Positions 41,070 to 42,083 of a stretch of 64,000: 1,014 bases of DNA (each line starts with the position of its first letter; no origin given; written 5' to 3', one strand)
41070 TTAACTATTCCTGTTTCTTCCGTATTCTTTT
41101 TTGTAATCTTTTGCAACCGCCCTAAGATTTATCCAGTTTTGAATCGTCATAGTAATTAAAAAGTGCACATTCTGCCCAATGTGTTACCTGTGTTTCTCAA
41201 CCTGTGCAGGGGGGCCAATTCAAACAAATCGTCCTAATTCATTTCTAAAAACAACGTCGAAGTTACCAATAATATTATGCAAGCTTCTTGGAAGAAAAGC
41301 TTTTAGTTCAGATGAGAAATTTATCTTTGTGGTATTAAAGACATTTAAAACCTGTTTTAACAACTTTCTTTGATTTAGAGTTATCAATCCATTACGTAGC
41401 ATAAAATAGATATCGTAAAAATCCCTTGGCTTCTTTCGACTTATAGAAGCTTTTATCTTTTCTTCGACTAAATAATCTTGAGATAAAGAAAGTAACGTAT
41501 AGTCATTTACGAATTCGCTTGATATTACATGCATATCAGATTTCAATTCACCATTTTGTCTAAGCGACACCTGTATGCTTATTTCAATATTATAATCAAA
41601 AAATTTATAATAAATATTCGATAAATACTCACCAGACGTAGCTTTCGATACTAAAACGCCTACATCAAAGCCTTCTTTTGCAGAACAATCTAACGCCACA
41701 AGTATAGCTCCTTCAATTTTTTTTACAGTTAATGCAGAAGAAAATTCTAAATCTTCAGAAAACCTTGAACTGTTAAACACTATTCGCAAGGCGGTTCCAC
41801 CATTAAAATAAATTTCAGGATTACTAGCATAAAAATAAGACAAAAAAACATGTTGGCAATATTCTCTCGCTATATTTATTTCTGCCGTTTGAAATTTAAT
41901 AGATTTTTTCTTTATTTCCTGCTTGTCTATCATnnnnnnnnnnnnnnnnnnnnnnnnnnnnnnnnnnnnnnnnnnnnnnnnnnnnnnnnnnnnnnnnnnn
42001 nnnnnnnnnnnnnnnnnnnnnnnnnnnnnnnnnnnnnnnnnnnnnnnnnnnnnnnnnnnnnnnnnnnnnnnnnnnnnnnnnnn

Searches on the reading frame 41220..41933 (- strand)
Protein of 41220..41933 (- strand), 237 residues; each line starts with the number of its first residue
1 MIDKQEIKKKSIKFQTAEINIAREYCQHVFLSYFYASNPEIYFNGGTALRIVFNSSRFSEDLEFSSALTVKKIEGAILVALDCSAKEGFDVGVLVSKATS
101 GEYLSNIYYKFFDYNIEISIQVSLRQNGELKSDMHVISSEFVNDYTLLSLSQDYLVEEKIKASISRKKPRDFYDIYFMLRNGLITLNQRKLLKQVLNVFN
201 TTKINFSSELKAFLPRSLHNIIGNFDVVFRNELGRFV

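Call 10: search_protein_families(library=pfam, proteins=[window:41220-41933:-], max_evalue=0.01)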
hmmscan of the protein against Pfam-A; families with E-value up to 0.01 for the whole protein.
window:41220-41933:- (237 aa): 1 family
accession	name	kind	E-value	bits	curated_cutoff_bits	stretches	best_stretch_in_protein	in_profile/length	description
PF08843.17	AbiEii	-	5.4e-17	63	22.5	1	37-203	11-192/238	Nucleotidyl transferase AbiEii toxin, Type IV TA system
